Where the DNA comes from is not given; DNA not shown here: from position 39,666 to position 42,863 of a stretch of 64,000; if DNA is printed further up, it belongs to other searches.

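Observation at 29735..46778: Candidate TonB-dependent beta-1,2-glucan (cyclic glucan/OPG) utilisation locus in a betaproteobacterium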

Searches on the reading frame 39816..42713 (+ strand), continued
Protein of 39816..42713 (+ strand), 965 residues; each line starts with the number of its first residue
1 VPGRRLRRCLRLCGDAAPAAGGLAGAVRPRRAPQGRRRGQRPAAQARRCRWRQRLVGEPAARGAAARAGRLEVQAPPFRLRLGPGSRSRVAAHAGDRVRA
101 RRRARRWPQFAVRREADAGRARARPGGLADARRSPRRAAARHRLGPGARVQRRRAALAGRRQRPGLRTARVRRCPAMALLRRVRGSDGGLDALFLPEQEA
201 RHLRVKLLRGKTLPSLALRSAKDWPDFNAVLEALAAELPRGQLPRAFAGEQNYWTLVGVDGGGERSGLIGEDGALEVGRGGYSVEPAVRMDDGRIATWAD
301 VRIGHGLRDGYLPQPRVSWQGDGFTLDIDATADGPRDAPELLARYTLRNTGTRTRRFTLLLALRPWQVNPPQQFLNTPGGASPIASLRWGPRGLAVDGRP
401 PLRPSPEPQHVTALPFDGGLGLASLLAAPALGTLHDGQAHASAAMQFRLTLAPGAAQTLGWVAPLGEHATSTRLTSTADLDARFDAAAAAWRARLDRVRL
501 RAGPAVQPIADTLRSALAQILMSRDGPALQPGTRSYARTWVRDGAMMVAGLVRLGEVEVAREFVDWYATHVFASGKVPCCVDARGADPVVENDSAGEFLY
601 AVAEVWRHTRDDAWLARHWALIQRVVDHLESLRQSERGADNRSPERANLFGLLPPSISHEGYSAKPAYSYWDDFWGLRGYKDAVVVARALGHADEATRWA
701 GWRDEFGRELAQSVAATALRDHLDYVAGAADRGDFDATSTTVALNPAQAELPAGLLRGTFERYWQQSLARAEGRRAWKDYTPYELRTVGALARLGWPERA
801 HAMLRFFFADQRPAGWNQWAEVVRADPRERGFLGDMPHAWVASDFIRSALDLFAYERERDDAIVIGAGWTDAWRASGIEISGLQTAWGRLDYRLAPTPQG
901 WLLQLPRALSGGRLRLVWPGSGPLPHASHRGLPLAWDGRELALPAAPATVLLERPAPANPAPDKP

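Call 56: search_protein_families(library=pfam, proteins=[L019:1188-3608:+, L019:3666-4655:-, L019:4656-5513:-, L019:5534-6529:-, L019:7113-9908:+, L019:14128-16362:-, L019:16442-17080:+, L019:19097-22432:-, L011:6117-7073:-, L011:742-2196:-], max_evalue=0.0001)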
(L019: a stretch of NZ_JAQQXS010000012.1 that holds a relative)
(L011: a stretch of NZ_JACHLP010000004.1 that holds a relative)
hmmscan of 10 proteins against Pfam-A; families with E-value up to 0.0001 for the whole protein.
L019:1188-3608:+ (806 aa): 8 families
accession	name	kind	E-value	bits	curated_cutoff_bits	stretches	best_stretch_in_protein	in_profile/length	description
PF00580.27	UvrD-helicase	-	2e-85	287.2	23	1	29-290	2-270/271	UvrD/REP helicase N-terminal domain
PF13361.12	UvrD_C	-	4.3e-74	250.5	25.6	1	296-664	1-349/350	UvrD-like helicase C-terminal domain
PF13245.12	AAA_19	-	2.6e-24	86.4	25.1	1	33-276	2-134/134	AAA domain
PF13538.12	UvrD_C_2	-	2.2e-12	47.1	27.4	1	604-661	4-52/52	UvrD-like helicase C-terminal domain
PF13604.12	AAA_30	-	4.8e-06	26.9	27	0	28-94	2-68/191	AAA domain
PF01443.25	Viral_helicase1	-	6.8e-06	26.5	21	0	595-661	173-227/228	Viral superfamily 1 RNA helicase core domain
PF21196.3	PcrA_UvrD_tudor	-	9.2e-06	25.9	23.9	1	757-805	1-46/48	PcrA/UvrD tudor domain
PF13087.12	AAA_12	-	6.9e-05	22.9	27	0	596-660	133-190/195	AAA domain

L019:3666-4655:- (329 aa): 3 families
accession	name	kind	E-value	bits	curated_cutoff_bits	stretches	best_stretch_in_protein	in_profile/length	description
PF10672.15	Methyltrans_SAM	-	9.8e-85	284.7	27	1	35-325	2-285/286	S-adenosylmethionine-dependent methyltransferase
PF03602.21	Cons_hypoth95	-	7.2e-07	29.5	24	1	156-251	33-128/182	Conserved hypothetical protein 95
PF05175.20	MTS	-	6.2e-05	23.1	23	1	179-290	46-152/170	Methyltransferase small domain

L019:4656-5513:- (285 aa): 0 families

L019:5534-6529:- (331 aa): 1 family
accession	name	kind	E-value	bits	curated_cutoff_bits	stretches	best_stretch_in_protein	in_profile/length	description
PF01636.29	APH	-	5.9e-41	141.2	23.2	1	31-269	2-239/239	Phosphotransferase enzyme family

L019:7113-9908:+ (931 aa): 5 families
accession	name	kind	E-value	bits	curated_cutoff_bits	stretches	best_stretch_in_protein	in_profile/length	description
PF00476.26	DNA_pol_A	-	2.8e-161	537.2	34.3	1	554-929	3-381/381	DNA polymerase family A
PF02739.22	5_3_exonuc_N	-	3.7e-53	180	34.3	1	11-172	2-164/164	5'-3' exonuclease, N-terminal resolvase-like domain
PF01612.26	DNA_pol_A_exo1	-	1.5e-28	100.2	23.6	1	342-520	9-173/173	3'-5' exonuclease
PF01367.25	5_3_exonuc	-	1.5e-27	96.3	40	1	173-255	1-84/97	5'-3' exonuclease, C-terminal SAM fold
PF22619.2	DNA_polI_exo1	-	3.9e-07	30.4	27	1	408-486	39-118/140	DNA polymerase I, ribonuclease H-like domain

L019:14128-16362:- (744 aa): 1 family
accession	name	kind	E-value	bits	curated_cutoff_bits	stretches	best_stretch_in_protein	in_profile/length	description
PF03030.21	H_PPase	-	5.1e-275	914.6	29.7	1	43-700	2-645/645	Inorganic H+ pyrophosphatase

L019:16442-17080:+ (212 aa): 1 family
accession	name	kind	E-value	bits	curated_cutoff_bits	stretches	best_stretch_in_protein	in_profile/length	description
PF00719.24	Pyrophosphatase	-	2.4e-58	196.7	23.5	1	51-207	1-153/153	Inorganic pyrophosphatase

L019:19097-22432:- (1111 aa): 4 families
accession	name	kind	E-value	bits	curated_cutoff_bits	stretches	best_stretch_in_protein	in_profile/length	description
PF18766.7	SWI2_SNF2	-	2.2e-64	217.6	26.7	1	281-567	1-218/221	SWI2/SNF2 ATPase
PF04313.20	HSDR_N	-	1e-27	97.8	25.1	1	15-215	4-195/198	Type I restriction enzyme R protein N terminus (HSDR_N)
PF22679.2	T1R_D3-like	-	9.8e-22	78.5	27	1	607-783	3-157/158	Type I restriction enzyme subunit R domain 3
PF04851.21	ResIII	-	1.9e-15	57.6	22.5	1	277-503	3-162/164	Type III restriction enzyme, res subunit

L011:6117-7073:- (318 aa): 0 families

L011:742-2196:- (484 aa): 2 families
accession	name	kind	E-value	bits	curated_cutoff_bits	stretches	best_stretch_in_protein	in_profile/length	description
PF00990.26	GGDEF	-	1.3e-44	152.3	23.8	1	300-454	1-156/161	Diguanylate cyclase, GGDEF domain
PF17152.10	CHASE8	-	7.5e-20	71.5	27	1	92-189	1-101/102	Periplasmic sensor domain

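Call 76: search_protein_representatives(alignment_id=A1)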
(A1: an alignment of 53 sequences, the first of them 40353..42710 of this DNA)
Query: 53 sequences, 1014 profile positions. Proteins with E-value up to 0.001 (for the whole library): 4485; up to 1e-10: 2788; up to 1e-30: 1261. The best 150 are listed.
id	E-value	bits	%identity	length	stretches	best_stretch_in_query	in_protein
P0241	0.0e+00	1601.6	-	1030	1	8-1012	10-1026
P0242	0.0e+00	1260.5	-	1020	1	3-698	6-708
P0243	0.0e+00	1192.0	-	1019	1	5-980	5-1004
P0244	0.0e+00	1182.2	-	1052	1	24-993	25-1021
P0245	0.0e+00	1175.4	-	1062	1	27-982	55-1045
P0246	0.0e+00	1162.6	-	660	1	340-1012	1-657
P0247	0.0e+00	1136.9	-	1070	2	181-1010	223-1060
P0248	0.0e+00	1121.7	-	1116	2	182-1011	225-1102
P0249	0.0e+00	1077.1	-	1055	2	182-1010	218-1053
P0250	0.0e+00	1071.9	-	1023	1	16-984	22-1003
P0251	0.0e+00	1070.0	-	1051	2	192-965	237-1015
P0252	0.0e+00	1068.9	-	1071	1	7-1011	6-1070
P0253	0.0e+00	1035.4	-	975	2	12-693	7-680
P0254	0.0e+00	1034.8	-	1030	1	14-1010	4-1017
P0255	0.0e+00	1034.3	-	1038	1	2-959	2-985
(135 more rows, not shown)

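Call 81: search_solved_structures(query=A2, max_evalue=10, show_alignments=5)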
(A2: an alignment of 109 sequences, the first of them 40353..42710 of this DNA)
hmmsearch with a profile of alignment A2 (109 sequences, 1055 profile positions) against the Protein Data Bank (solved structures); distinct sequences matched with E-value up to 10: 58.
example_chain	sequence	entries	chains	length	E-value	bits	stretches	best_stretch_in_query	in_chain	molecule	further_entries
4zz5_A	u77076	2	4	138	1.6e-12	49.8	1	188-306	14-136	Glucanase/chitosanase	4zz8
2rva_A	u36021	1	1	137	1.6e-12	49.8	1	188-306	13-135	Glucanase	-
4zxe_A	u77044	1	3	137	1.2e-10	43.5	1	189-306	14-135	Glucanase/Chitosanase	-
2rv9_A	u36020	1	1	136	1.3e-10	43.5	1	189-306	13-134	Glucanase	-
4zy9_A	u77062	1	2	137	1.7e-10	43.1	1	189-305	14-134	Glucanase/chitosanase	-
5zu6_A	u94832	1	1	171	2e-09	39.5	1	183-297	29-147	CBM32 domain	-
5zu5_A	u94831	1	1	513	2.1e-08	36.2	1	184-297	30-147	alginate lyase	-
7w12_A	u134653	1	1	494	2.3e-08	36.1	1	185-297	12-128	Alginate lyase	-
4a42_A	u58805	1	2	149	3.2e-08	35.6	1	188-302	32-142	ALPHA-N-ACETYLGLUCOSAMINIDASE FAMILY PROTEIN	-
2jd9_A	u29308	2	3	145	2e-06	29.6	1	190-311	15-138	YECBM32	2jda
7wdt_A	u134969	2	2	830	4.1e-06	28.6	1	200-308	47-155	Beta-N-acetylhexosaminidase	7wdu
6z14_JJJ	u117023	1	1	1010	5.1e-06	28.3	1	200-308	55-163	Beta-N-acetylhexosaminidase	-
6yxz_JJJ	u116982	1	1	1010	5.1e-06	28.3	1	200-308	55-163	Beta-N-acetylhexosaminidase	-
6tr4_A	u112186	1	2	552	8.5e-06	27.5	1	197-308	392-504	F5/8 type C domain-containing protein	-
6tr3_A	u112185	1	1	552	8.6e-06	27.5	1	197-308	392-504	F5/8 type C domain-containing protein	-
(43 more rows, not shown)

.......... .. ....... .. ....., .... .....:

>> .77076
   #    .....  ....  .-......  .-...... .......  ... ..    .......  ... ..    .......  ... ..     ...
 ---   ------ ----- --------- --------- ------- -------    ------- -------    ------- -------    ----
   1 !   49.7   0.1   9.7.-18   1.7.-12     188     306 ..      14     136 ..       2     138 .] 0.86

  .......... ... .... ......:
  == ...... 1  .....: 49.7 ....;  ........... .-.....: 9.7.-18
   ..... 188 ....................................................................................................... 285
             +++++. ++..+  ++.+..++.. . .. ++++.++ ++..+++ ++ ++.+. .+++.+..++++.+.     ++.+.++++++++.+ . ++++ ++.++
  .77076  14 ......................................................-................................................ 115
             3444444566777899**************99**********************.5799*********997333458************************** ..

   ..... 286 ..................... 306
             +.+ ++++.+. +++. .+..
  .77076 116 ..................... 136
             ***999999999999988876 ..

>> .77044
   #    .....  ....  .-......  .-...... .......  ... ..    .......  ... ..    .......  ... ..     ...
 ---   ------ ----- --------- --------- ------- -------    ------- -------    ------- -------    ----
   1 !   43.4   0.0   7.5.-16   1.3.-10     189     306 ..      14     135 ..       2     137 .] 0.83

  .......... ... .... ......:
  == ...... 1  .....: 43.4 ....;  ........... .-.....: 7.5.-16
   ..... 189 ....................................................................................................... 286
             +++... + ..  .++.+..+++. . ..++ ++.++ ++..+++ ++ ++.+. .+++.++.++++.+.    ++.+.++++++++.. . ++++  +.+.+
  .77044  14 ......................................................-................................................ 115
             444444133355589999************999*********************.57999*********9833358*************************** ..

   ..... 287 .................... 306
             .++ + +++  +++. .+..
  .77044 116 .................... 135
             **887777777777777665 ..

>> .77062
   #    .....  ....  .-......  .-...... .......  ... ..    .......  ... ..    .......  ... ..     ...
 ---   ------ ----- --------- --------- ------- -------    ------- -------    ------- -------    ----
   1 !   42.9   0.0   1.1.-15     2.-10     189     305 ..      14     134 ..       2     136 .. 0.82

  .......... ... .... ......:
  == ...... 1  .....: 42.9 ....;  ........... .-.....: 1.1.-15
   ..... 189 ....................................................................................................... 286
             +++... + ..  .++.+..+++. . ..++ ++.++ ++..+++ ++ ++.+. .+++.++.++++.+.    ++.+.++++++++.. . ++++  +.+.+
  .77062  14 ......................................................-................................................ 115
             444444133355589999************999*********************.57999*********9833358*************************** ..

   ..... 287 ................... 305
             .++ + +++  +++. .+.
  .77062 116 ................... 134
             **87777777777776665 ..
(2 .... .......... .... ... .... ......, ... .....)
